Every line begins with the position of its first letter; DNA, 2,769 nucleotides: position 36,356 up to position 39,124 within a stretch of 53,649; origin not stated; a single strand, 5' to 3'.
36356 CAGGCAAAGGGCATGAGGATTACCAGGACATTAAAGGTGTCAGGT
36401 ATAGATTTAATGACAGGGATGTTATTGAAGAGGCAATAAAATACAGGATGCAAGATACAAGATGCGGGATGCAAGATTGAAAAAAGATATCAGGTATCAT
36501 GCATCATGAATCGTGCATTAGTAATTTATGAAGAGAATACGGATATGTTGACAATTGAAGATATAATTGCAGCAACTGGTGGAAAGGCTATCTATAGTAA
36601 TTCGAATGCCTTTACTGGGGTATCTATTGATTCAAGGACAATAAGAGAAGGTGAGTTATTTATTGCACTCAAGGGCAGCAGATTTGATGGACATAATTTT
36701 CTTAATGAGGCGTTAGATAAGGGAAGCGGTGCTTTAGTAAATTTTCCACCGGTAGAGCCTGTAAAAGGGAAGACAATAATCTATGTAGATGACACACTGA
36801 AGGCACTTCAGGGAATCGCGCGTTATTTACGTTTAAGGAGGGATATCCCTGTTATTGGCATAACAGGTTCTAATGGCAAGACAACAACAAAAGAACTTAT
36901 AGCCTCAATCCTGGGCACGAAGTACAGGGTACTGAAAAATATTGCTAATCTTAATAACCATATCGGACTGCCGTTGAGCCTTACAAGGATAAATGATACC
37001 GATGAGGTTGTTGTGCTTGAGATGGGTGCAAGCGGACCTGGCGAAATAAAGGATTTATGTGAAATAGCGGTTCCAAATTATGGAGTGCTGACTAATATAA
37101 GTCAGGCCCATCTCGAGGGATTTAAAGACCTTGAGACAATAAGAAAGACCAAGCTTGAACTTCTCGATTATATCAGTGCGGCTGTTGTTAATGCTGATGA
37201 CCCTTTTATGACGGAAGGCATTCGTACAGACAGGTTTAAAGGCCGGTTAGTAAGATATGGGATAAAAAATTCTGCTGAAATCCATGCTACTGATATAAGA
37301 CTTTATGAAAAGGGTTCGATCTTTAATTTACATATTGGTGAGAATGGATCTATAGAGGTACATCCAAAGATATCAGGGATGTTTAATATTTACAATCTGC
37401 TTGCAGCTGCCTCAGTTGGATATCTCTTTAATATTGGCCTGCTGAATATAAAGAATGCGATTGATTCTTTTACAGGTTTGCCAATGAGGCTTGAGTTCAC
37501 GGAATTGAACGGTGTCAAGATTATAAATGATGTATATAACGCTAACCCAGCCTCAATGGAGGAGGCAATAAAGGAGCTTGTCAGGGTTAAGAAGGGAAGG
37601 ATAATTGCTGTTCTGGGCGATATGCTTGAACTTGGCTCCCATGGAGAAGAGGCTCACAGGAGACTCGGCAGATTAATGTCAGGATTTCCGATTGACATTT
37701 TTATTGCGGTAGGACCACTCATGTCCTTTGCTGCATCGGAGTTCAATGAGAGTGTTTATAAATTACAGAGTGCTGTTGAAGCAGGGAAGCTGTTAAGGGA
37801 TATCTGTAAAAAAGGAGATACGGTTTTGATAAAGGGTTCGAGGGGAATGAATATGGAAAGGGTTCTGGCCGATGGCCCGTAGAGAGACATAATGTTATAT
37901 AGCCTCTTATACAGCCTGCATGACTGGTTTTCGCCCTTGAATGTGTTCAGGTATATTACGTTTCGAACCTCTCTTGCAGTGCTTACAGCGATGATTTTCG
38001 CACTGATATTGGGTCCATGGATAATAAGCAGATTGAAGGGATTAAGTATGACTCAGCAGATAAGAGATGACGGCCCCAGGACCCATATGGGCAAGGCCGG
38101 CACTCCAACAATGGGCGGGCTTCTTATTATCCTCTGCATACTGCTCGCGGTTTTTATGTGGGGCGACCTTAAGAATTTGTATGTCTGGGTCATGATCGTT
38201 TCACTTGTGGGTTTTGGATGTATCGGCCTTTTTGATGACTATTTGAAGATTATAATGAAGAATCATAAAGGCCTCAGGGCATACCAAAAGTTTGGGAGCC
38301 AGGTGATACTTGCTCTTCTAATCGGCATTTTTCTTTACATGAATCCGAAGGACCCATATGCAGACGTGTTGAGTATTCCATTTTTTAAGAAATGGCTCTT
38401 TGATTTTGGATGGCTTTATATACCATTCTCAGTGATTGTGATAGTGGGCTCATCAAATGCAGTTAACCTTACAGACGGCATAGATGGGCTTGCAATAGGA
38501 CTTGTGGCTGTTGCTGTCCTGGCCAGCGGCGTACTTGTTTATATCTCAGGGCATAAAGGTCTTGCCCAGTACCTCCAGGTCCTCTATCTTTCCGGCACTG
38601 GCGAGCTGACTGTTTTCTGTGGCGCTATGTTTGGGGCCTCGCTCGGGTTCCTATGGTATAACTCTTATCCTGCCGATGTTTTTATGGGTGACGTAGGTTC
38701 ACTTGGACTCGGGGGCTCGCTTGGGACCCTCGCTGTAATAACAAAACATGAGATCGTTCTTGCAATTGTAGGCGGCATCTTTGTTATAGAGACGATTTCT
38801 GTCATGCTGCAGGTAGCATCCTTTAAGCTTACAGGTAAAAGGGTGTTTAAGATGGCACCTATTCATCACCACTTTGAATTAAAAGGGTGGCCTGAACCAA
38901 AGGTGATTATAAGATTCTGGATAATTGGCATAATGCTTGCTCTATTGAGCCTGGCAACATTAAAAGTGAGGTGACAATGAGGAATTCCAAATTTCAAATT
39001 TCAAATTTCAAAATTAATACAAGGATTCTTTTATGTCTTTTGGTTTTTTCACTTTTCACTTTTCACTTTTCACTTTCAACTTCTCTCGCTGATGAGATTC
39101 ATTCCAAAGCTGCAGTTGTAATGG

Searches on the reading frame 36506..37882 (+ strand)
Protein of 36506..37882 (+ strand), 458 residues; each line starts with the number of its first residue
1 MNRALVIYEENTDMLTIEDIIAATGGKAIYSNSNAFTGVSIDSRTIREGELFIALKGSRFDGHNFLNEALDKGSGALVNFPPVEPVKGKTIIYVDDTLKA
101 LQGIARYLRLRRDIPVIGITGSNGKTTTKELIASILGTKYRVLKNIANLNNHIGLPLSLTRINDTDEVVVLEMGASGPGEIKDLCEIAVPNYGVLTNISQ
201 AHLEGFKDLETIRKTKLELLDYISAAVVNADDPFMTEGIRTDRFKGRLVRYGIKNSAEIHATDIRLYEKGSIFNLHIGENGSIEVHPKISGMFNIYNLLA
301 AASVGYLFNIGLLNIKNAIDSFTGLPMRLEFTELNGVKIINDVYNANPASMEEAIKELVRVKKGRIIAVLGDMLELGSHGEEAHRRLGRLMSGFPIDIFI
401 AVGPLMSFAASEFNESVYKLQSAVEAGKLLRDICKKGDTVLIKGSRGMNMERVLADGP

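Call 14: search_protein_families(library=pfam, proteins=[window:36506-37882:+], max_evalue=0.0001)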
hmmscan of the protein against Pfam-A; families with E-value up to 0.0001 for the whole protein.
window:36506-37882:+ (458 aa): 3 families
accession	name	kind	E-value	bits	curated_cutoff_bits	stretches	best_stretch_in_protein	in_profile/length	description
PF08245.18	Mur_ligase_M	-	2e-46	159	24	1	119-304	1-199/200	Mur ligase middle domain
PF02875.26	Mur_ligase_C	-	8.7e-19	69.1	28.4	1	327-446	1-127/127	Mur ligase, glutamate ligase domain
PF01225.30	Mur_ligase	-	5.6e-08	33.5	21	1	36-106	2-92/95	Mur ligase family, catalytic domain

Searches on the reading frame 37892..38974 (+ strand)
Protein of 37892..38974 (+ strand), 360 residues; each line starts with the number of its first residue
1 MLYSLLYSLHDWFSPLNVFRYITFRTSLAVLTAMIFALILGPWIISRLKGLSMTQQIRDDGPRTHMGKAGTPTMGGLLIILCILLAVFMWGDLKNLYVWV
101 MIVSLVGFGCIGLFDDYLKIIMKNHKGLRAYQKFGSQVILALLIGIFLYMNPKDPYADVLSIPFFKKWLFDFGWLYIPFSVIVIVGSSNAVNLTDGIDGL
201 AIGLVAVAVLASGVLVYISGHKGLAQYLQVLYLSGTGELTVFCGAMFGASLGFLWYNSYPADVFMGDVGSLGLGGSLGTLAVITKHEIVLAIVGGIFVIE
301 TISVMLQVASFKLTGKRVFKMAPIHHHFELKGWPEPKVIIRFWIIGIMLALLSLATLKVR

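Call 68: search_protein_families(library=pfam, proteins=[window:37892-38974:+], max_evalue=0.00001)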
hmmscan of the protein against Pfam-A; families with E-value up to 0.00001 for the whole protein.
window:37892-38974:+ (360 aa): 1 family
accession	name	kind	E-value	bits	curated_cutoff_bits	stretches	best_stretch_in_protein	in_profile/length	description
PF00953.26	Glycos_transf_4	-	3.3e-34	118.6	27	1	99-284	2-159/160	Glycosyl transferase family 4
